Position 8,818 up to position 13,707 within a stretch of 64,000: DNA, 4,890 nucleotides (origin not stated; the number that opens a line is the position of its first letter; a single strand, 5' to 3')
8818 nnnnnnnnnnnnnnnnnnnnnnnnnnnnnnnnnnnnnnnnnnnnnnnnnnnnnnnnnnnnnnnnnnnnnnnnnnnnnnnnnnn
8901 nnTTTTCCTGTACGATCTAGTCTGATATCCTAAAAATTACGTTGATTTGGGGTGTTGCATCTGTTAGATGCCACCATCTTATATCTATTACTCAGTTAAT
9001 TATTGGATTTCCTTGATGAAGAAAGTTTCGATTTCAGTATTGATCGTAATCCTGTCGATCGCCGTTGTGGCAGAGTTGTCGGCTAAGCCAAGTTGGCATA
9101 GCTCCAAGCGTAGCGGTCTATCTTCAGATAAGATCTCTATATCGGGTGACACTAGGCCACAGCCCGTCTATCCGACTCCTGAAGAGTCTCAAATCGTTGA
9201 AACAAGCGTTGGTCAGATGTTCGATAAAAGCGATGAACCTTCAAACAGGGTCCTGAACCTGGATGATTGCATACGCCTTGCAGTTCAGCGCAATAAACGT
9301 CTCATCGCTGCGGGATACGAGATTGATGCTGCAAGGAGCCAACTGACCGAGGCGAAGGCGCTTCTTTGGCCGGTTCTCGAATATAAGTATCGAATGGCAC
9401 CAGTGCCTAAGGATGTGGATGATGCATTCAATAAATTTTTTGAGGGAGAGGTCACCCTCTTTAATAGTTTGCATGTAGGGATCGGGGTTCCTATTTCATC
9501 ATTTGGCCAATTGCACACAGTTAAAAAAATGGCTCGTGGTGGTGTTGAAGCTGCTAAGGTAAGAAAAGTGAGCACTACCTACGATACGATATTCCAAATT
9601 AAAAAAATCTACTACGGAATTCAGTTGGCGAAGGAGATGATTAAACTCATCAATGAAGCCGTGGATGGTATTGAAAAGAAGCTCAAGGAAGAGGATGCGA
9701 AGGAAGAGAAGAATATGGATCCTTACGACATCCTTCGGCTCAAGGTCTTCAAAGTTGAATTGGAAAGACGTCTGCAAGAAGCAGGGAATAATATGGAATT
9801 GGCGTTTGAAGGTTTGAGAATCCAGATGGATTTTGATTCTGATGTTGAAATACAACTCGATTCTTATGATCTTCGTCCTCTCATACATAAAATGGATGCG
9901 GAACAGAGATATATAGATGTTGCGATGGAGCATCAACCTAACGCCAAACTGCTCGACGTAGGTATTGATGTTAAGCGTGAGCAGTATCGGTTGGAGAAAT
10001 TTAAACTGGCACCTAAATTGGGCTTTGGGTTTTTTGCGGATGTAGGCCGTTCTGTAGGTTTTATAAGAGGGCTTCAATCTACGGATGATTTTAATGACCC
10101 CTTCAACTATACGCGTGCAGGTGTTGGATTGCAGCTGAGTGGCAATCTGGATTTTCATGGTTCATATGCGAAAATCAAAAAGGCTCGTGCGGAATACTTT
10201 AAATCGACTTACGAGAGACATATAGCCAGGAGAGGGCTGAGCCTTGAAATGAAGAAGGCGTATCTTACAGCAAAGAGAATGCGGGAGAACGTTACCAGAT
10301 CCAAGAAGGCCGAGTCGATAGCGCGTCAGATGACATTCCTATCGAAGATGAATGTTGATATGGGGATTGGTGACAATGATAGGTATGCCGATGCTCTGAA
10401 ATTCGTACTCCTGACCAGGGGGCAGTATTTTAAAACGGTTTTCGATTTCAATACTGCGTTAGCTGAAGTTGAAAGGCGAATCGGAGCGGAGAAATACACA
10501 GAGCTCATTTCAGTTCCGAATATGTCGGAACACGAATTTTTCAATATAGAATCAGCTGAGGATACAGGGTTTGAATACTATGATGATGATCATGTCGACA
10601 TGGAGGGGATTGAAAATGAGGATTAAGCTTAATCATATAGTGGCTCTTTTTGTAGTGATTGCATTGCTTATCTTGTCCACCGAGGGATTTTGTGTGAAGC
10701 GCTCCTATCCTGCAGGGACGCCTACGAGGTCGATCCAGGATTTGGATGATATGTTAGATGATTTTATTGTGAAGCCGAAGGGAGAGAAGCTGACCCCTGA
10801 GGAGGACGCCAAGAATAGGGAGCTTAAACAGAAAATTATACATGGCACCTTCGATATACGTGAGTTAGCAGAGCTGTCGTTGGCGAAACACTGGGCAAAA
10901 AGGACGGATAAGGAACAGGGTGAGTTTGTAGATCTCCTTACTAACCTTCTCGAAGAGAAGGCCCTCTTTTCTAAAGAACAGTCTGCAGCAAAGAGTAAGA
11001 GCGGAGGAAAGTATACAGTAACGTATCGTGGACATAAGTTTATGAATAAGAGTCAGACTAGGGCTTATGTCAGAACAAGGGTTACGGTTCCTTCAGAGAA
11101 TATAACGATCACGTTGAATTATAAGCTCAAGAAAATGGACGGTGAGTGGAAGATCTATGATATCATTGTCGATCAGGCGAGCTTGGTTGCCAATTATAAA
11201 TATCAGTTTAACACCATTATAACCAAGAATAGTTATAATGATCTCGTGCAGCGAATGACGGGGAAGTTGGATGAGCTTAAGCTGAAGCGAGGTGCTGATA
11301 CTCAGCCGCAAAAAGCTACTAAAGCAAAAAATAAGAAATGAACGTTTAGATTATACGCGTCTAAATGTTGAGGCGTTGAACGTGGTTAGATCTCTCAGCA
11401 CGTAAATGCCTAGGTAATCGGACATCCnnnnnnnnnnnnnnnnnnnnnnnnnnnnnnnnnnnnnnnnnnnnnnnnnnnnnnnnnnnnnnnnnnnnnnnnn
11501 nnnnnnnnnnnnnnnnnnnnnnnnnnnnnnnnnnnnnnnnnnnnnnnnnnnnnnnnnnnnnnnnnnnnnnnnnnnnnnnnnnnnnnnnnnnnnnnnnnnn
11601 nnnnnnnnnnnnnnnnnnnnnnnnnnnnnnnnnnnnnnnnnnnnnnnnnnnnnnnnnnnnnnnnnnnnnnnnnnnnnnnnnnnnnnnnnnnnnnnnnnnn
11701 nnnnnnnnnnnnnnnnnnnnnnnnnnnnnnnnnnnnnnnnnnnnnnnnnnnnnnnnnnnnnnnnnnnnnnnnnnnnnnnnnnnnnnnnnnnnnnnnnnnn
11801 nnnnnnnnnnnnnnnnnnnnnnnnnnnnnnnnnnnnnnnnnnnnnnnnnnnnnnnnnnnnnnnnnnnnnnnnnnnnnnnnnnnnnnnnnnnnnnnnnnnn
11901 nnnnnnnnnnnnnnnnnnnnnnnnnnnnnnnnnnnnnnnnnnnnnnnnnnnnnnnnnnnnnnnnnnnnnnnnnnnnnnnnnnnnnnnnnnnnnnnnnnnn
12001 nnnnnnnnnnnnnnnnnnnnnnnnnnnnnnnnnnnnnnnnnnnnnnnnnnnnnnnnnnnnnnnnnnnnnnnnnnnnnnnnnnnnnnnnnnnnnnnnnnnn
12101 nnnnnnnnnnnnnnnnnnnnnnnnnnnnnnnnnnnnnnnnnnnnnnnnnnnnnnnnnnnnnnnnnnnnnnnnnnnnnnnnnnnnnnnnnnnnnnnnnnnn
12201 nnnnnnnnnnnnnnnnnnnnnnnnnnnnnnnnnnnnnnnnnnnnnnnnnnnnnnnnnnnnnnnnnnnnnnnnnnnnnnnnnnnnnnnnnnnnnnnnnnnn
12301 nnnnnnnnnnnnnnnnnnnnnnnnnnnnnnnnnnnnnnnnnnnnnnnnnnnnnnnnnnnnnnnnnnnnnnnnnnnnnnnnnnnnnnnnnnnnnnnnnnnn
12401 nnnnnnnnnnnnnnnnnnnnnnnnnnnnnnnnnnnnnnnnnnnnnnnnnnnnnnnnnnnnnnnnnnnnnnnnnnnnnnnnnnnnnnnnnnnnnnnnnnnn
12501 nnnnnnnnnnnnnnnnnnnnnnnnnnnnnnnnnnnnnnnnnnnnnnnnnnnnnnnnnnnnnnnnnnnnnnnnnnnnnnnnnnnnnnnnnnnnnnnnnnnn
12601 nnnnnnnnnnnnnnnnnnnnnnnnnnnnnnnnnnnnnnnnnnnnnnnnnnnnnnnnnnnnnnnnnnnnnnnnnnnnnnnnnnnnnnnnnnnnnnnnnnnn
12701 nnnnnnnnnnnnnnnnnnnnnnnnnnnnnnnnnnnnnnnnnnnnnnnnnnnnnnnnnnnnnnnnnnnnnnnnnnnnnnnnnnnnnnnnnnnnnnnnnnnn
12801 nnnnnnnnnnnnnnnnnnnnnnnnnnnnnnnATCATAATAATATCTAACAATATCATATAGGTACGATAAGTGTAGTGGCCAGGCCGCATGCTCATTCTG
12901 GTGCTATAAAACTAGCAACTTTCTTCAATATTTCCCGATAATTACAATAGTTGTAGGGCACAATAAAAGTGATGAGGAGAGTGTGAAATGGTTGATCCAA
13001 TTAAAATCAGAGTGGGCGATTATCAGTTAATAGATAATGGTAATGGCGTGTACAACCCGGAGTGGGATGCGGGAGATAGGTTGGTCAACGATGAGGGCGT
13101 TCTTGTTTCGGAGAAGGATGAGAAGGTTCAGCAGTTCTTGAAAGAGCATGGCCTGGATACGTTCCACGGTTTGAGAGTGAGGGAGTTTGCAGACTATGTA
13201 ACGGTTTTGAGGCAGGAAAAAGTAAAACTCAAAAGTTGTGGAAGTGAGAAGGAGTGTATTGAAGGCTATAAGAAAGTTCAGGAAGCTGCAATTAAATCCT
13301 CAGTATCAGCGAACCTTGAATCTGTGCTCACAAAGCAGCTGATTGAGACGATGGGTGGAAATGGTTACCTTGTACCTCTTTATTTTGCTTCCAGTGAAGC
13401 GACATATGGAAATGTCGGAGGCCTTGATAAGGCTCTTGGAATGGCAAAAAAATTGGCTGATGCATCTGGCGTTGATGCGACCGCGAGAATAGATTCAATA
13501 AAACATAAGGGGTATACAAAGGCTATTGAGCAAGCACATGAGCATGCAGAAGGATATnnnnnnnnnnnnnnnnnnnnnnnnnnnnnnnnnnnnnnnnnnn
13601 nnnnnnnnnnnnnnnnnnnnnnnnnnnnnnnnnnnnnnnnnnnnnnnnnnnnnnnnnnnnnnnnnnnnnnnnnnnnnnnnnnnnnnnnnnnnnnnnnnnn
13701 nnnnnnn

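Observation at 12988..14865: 625-aa protein made of near-identical 126-aa tandem repeats of an unrecognised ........(D/N)GQL motif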

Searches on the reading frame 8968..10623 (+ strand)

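Call 96: search_protein_families(library=pfam, proteins=[window:8968-10623:+], max_evalue=0.001)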
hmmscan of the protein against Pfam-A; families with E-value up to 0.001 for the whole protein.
window:8968-10623:+ (552 aa): 1 family
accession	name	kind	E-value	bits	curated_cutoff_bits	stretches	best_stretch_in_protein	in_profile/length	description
PF02321.23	OEP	-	5.2e-29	101.8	22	2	98-279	1-178/187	Outer membrane efflux protein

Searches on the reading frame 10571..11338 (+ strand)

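Call 96: search_protein_families(library=pfam, proteins=[window:10571-11338:+], max_evalue=0.001)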
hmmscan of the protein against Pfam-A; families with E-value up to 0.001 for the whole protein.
window:10571-11338:+ (256 aa): 1 family
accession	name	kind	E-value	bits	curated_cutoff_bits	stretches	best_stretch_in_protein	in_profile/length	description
PF05494.18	MlaC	-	1.7e-27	96.7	26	1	71-229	13-164/166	MlaC protein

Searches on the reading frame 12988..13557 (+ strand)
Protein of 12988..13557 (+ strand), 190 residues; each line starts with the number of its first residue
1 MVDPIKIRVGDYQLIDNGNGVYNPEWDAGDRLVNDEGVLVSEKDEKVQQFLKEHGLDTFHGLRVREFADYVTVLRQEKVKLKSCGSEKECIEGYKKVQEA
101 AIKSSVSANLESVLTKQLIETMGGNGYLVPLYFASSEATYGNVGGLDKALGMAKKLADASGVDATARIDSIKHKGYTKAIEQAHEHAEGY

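Call 50: find_homologous_proteins(query=A2, max_evalue=0.001)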
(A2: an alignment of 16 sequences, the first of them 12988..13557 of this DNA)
Query A2 (16 sequences): 8000 candidates shared short words with the query, none scored E <= 0.001.

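Call 51: search_solved_structures(query=A2, max_evalue=10)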
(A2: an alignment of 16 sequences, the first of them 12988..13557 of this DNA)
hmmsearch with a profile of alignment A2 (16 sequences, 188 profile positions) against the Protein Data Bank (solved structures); distinct sequences matched with E-value up to 10: 31.
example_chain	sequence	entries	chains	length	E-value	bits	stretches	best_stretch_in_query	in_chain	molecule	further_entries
9sf8_A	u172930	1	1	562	0.0067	19.3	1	15-56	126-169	Endonuclease/exonuclease/phosphatase domain-containing protein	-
9sf9_A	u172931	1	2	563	0.0067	19.3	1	15-56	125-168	Endonuclease/exonuclease/phosphatase domain-containing protein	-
5cwg_A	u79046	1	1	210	0.087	15.7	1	40-108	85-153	Designed helical repeat protein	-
9iqs_B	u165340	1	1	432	0.096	15.5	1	60-115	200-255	Muscarinic acetylcholine receptor M4,Soluble cytochrome b562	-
5cwl_A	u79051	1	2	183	0.1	15.5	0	131-162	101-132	Designed helical repeat protein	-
5cwc_A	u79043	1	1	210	0.14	15.1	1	40-108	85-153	Designed helical repeat protein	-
7mwr_A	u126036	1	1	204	0.16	14.8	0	124-173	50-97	LHD101A54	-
9olq_A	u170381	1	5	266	0.18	14.6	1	74-155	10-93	Designed allosteric facilitated dissociation switch AS1 H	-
9dcz_A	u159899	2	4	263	0.26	14.1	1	74-155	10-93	Designed allosteric facilitated dissociation switch AS1 H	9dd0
9dcx_A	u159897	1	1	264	0.26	14.1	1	74-155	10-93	Designed allosteric facilitated dissociation switch AS1 H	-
2mi7_A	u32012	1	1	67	0.34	13.8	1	60-103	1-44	de novo protein a3Y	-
3he4_B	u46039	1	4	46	0.35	13.7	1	62-101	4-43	SYNZIP5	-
5cwk_A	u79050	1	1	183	0.39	13.6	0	124-170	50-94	Designed helical repeat protein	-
8x5x_B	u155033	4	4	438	0.46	13.3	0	62-115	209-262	Histamine H1 receptor,Soluble cytochrome b562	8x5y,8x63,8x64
6e9x_C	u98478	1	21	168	0.47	13.3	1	131-163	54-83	DHF91 filament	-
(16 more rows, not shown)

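Call 60: find_related_loci(query=A4, collection=viral_contigs, flank=8000)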
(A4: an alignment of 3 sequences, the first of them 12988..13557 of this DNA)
Query A4 (190 aa) in viral_contigs; peptide patterns used: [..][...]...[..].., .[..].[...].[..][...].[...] (x = any residue, [..] = any of these).
20 stretches matched a pattern, but none encodes a relative of the query by tblastn (E <= 1e-3).

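Call 61: find_related_loci(query=A4, collection=metagenome_contigs, flank=10000)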
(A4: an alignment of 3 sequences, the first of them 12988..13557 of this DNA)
Query A4 (190 aa) in metagenome_contigs; peptide patterns used: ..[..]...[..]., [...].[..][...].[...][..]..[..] (x = any residue, [..] = any of these).
600 stretches matched a pattern, but none encodes a relative of the query by tblastn (E <= 1e-3).
